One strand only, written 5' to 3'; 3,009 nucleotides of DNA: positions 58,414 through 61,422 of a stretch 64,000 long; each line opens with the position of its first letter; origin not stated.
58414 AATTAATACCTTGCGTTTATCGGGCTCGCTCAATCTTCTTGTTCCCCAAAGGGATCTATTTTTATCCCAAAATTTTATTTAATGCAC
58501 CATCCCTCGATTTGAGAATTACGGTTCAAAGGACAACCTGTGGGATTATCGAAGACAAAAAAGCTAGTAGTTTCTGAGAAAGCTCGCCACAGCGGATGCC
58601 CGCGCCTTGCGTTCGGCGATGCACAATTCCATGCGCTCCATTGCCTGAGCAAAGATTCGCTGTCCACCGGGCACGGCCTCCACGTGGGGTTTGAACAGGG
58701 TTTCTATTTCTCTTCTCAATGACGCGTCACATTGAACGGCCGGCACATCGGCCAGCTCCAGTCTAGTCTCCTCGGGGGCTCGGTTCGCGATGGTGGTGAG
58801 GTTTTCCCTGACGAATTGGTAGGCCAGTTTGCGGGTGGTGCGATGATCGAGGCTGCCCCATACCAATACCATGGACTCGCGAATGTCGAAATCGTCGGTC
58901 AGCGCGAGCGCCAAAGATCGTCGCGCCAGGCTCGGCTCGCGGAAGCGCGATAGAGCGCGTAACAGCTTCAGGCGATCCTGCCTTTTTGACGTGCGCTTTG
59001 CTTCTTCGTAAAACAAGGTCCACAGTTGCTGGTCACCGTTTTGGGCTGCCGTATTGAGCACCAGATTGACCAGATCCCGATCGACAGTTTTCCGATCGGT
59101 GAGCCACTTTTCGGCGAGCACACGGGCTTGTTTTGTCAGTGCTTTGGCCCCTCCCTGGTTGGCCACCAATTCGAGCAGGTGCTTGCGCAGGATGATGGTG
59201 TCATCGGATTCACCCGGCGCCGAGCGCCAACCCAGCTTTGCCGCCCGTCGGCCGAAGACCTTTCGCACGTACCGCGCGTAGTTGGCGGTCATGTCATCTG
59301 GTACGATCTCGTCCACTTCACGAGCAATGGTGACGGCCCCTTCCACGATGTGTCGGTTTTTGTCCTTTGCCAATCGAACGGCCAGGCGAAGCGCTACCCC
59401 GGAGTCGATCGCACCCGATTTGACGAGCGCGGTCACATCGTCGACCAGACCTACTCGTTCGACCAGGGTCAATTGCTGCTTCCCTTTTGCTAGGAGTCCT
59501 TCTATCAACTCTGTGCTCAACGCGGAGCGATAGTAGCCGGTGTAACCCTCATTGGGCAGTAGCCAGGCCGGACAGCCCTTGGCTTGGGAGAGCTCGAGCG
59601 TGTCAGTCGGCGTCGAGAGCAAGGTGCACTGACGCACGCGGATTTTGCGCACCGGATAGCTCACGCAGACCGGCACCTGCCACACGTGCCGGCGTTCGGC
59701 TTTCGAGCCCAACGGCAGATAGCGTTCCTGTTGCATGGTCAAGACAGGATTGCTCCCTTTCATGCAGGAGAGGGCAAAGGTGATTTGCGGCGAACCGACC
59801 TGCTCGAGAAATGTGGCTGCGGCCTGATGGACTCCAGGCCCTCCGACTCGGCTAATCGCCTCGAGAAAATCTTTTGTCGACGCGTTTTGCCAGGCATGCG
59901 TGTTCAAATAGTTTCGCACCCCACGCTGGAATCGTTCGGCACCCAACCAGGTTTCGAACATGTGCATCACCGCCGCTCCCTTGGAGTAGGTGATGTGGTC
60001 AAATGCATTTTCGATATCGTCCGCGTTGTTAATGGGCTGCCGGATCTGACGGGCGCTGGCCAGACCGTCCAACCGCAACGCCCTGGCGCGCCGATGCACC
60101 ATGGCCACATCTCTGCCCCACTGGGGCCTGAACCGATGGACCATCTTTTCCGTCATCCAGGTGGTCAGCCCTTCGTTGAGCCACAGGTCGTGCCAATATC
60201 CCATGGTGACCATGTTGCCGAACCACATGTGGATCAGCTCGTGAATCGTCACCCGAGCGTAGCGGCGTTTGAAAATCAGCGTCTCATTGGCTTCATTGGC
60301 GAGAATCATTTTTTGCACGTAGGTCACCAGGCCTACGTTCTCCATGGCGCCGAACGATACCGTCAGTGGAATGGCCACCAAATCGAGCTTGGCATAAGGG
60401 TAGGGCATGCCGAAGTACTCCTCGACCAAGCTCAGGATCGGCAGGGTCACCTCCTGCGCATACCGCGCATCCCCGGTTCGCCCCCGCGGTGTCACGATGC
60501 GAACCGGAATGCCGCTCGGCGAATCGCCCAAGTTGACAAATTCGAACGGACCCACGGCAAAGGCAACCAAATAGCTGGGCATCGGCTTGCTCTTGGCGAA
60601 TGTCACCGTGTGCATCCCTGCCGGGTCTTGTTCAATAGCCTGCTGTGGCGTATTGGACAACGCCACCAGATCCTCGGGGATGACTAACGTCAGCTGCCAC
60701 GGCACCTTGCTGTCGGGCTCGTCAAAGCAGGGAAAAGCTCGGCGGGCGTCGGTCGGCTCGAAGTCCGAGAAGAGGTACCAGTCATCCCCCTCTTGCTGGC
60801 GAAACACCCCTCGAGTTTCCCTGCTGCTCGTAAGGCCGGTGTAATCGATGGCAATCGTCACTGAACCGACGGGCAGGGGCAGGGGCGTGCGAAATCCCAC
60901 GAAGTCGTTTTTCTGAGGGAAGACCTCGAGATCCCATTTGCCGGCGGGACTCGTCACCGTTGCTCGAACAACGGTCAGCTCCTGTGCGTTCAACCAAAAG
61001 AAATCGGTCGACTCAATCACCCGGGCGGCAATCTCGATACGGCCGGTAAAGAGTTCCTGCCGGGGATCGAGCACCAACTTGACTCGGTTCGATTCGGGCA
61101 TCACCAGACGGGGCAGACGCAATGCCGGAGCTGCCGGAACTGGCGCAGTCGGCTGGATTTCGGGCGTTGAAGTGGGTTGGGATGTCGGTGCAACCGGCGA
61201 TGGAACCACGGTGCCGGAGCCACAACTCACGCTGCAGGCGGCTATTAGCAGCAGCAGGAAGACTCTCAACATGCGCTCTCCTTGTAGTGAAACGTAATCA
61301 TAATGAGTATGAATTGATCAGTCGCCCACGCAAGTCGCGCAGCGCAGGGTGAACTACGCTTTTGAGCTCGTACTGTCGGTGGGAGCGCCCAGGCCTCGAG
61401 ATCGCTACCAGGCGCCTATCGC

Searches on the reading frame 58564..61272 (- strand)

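Call 47: search_protein_families(library=pfam, proteins=[window:58564-61272:-], max_evalue=0.00001)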
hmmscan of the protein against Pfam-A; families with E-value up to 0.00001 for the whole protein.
window:58564-61272:- (902 aa): 3 families
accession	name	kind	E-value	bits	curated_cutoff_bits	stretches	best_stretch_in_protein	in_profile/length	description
PF01433.26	Peptidase_M1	-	3.3e-63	213.7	27.7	1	271-482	1-212/218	Peptidase family M1 domain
PF11838.14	ERAP1_C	-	3e-47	162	38.2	1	570-882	1-317/318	ERAP1-like C-terminal domain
PF17900.6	Peptidase_M1_N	-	7.3e-33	114.7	25.8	1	59-235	2-186/186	Peptidase M1 N-terminal domain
